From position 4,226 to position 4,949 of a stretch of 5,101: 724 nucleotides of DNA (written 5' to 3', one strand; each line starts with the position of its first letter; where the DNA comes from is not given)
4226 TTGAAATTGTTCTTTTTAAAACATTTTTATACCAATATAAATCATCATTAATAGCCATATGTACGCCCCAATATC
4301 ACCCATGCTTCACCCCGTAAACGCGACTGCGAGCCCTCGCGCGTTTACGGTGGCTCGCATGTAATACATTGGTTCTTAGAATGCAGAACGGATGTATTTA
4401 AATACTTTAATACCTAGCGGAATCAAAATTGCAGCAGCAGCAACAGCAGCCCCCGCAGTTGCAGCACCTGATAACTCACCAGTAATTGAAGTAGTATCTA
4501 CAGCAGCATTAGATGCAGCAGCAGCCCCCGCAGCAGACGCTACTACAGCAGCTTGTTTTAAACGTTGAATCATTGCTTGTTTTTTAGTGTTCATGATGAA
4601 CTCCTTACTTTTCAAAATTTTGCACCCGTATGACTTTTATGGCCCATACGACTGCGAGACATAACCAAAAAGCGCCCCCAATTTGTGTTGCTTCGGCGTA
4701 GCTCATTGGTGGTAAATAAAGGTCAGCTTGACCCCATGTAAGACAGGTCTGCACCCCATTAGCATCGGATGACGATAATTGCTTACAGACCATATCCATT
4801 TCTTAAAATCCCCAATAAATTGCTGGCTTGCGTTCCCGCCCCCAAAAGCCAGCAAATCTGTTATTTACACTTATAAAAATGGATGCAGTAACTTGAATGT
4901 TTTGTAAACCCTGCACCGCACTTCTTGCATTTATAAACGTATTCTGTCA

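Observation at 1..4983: Complete ~5-kb inovirus-like circle with its own coat and adsorption genes but no pI/Zot ATPase, pVI or secretin: candidate helper-dependent mini-inovirus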

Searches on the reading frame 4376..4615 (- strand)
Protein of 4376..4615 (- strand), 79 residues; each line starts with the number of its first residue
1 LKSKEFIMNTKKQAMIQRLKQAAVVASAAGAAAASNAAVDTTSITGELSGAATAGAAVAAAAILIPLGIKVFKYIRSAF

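Call 4: search_protein_families(library=pfam, proteins=[window:4376-4615:-], max_evalue=1)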
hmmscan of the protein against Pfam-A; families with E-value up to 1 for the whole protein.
window:4376-4615:- (79 aa): 1 family
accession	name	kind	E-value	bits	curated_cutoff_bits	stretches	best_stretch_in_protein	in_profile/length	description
PF05356.16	Phage_Coat_B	-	1.9e-11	44.3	23.5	1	25-79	2-56/56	Inovirus Coat protein B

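Call 5: search_protein_families(library=phrogs, proteins=[window:4376-4615:-], max_evalue=1)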
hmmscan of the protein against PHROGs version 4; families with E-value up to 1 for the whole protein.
window:4376-4615:- (79 aa): 5 families
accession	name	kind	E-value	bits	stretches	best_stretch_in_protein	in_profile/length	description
phrog_2374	-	unknown function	1.3e-14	54.9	1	12-79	8-73/74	-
phrog_7106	-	head and packaging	4.3e-05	24.8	1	11-78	3-71/72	major head protein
phrog_2186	-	head and packaging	0.0011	20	1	15-71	3-69/80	virion structural protein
phrog_1646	-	head and packaging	0.17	13.2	1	9-73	8-74/81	major coat protein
phrog_21587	-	unknown function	0.35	9.9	1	9-64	194-251/706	-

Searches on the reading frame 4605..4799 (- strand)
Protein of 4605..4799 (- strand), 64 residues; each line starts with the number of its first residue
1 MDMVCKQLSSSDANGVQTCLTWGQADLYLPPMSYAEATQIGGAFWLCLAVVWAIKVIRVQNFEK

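Call 4: search_protein_families(library=pfam, proteins=[window:4605-4799:-], max_evalue=1)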
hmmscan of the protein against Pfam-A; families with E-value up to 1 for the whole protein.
window:4605-4799:- (64 aa): 0 families

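Call 5: search_protein_families(library=phrogs, proteins=[window:4605-4799:-], max_evalue=1)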
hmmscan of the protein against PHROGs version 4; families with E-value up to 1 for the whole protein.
window:4605-4799:- (64 aa): 4 families
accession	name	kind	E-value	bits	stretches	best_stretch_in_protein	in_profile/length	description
phrog_13391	-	unknown function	8.4e-09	36.4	1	1-57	1-54/59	-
phrog_9110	-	unknown function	1.6e-08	35.9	1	4-57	5-55/61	-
phrog_4644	-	tail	1.4e-05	26.1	1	4-58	9-63/71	tail protein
phrog_10413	-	unknown function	0.61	11.6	0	36-58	76-98/107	-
